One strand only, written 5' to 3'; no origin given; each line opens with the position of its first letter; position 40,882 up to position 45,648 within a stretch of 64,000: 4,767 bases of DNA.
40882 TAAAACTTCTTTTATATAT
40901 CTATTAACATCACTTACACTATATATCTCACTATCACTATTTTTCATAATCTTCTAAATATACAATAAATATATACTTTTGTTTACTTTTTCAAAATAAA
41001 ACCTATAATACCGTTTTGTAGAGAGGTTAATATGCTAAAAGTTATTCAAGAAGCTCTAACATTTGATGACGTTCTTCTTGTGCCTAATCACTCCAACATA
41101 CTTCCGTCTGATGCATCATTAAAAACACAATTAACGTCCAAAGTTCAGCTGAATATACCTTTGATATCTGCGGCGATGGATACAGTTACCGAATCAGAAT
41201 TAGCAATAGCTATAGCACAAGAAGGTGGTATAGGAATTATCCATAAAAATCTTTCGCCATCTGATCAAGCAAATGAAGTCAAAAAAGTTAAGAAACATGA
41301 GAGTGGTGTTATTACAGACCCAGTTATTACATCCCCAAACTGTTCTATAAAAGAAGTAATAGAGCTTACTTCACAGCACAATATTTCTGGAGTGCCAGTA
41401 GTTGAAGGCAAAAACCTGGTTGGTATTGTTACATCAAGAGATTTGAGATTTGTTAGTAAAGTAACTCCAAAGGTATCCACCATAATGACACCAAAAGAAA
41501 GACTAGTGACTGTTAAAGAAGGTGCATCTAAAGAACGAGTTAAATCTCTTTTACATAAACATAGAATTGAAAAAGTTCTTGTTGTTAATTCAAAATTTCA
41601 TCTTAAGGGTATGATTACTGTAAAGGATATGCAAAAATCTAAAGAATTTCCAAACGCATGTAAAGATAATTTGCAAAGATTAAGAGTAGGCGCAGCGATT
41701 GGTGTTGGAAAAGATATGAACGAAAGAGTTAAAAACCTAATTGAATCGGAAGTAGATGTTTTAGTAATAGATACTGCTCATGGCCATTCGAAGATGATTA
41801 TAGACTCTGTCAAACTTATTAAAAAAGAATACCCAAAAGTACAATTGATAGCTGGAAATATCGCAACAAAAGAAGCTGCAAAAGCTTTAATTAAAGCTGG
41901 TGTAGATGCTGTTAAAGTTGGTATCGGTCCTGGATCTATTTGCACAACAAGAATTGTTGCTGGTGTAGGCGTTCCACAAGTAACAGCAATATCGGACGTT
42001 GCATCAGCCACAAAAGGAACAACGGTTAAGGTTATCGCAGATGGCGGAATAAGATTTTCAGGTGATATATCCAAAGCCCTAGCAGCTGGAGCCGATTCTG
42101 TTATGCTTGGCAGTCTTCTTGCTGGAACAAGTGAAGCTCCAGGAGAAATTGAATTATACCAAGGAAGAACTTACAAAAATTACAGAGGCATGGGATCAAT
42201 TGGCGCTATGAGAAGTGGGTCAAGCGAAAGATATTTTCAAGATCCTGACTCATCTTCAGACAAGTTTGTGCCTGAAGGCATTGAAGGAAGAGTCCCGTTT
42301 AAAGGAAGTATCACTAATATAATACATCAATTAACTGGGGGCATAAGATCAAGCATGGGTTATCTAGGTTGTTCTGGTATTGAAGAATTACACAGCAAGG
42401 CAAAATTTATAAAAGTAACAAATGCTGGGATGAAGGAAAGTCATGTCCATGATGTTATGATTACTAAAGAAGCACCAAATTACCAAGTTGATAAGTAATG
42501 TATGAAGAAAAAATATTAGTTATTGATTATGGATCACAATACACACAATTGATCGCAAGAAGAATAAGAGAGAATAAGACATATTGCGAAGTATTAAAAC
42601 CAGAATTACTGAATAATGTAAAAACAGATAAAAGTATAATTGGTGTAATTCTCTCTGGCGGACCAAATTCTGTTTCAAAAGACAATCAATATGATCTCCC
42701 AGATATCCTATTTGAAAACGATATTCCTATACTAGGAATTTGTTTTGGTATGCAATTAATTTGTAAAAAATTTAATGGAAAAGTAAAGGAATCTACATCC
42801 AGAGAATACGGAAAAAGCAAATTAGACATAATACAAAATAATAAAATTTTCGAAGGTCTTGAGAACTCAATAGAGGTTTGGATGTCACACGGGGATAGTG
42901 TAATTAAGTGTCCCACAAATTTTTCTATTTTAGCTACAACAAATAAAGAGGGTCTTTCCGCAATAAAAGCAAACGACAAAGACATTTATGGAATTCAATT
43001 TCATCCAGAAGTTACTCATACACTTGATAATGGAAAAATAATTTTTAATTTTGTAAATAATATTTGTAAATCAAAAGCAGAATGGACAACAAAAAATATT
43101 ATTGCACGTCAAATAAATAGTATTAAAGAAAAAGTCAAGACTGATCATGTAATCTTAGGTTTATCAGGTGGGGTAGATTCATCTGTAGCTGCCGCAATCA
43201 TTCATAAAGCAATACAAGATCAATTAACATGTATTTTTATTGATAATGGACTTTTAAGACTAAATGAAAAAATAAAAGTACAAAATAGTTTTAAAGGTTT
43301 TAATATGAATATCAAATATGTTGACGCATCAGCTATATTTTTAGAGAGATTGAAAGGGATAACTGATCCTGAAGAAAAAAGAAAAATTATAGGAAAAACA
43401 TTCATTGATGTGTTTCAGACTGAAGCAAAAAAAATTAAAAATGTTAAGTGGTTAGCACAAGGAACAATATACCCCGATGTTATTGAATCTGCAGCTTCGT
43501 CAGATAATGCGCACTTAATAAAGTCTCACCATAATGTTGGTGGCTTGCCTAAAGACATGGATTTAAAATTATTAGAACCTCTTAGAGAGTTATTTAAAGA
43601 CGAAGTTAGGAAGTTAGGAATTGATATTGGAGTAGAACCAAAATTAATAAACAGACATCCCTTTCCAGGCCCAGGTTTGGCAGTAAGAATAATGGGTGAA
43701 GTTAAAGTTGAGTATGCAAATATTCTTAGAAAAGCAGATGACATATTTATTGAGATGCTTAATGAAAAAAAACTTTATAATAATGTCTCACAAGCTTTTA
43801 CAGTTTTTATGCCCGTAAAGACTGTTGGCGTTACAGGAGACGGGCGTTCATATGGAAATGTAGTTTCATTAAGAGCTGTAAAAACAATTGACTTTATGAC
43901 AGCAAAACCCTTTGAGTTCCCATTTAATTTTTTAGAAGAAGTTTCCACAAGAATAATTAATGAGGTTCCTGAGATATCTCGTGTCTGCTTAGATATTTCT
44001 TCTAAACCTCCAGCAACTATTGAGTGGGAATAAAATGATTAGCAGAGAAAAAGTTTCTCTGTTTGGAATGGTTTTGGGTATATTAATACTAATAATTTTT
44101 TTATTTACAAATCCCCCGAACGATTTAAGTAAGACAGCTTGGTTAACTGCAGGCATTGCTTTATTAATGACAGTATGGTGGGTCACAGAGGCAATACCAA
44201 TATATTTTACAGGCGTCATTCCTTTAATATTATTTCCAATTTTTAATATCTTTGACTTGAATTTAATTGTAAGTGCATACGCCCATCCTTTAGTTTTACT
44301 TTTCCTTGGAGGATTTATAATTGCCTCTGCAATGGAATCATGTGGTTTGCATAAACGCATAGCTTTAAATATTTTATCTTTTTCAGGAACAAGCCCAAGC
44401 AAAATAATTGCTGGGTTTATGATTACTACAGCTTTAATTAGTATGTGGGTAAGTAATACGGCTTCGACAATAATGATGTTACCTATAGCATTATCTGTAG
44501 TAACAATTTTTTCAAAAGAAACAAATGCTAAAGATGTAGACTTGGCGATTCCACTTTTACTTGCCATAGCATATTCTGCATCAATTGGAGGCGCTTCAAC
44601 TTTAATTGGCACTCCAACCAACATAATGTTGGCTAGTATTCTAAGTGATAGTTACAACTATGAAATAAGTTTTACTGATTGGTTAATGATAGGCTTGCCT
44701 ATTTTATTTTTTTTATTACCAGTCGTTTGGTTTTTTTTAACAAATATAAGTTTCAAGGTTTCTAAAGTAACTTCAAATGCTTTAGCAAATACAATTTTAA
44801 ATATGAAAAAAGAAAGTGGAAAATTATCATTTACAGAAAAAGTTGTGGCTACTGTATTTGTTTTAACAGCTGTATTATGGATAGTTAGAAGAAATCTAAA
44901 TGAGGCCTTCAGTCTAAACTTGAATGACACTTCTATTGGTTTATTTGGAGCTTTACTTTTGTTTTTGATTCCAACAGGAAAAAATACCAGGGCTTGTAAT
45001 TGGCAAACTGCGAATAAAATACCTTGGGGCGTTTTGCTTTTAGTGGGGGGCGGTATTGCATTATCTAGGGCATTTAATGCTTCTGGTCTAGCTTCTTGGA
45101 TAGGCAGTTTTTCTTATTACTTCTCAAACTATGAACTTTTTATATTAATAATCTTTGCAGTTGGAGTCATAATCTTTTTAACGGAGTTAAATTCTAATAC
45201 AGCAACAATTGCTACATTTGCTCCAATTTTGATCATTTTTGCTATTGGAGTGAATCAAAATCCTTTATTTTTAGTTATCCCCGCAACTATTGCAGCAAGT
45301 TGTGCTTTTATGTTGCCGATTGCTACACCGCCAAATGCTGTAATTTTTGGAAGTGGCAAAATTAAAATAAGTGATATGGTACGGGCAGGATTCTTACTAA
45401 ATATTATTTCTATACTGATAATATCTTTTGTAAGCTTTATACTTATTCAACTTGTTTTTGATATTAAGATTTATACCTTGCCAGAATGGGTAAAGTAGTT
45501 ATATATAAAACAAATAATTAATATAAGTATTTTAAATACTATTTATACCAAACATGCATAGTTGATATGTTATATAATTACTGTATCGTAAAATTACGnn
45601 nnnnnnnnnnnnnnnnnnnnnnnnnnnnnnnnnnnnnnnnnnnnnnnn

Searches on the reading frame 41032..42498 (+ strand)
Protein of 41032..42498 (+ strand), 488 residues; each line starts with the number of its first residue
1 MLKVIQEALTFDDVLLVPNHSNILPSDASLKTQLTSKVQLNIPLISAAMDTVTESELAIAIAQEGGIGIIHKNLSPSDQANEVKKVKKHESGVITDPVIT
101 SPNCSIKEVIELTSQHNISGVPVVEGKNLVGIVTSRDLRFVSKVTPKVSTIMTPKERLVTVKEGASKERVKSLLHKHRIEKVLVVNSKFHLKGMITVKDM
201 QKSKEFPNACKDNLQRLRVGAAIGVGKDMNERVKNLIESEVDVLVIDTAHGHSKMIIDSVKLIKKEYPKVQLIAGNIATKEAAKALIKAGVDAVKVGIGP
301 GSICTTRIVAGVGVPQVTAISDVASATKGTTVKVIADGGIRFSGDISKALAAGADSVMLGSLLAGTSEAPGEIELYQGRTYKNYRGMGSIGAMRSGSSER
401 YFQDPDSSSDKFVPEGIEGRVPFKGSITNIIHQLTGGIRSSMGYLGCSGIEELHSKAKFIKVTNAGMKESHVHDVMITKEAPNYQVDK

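Call 57: list_cluster_members(proteins=[window:41032-42498:+, window:42498-44033:+, window:45599-46525:+, window:46537-47640:+, window:48397-48945:-, window:47683-48393:+])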
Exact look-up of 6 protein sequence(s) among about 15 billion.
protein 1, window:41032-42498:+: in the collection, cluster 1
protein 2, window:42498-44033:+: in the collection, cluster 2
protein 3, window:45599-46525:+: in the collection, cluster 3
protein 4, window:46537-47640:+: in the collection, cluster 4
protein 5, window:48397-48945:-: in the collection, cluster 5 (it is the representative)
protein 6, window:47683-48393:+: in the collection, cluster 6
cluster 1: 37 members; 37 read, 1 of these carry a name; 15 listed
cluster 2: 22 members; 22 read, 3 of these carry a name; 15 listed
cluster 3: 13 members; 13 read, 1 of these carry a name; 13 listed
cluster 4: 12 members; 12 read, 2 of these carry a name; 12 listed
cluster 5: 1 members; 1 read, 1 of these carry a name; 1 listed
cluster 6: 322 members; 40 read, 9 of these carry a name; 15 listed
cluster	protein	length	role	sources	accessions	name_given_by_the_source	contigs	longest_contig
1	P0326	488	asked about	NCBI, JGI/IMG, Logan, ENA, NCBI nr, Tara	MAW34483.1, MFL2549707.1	MAG: IMP dehydrogenase [Gammaproteobacteria bacterium] | IMP dehydrogenase | IMP dehydrogenase [Gammaproteobacteria bacterium]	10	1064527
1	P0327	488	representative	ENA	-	-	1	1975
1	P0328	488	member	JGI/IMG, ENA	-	-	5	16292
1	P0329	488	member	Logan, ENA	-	-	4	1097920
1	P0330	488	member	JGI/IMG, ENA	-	-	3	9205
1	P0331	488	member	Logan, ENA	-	-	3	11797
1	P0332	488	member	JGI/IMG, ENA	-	-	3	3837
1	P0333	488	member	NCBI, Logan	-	-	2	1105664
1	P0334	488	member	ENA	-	-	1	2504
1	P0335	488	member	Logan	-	-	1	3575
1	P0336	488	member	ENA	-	-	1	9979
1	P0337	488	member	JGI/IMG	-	-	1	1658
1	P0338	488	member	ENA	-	-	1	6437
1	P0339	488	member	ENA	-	-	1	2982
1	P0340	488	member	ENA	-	-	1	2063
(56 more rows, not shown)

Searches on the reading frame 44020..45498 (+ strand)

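Call 3: search_protein_families(library=pfam, proteins=[window:44020-45498:+], max_evalue=1)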
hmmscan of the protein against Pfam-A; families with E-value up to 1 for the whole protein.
window:44020-45498:+ (492 aa): 2 families
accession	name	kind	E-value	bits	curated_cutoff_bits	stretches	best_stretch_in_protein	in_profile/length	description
PF00939.25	Na_sulph_symp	-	4.6e-66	224.2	27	1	15-471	5-461/472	Sodium:sulfate symporter transmembrane region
PF03600.22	CitMHS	-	4e-54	184.4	31.9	2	52-407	2-317/336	Citrate transporter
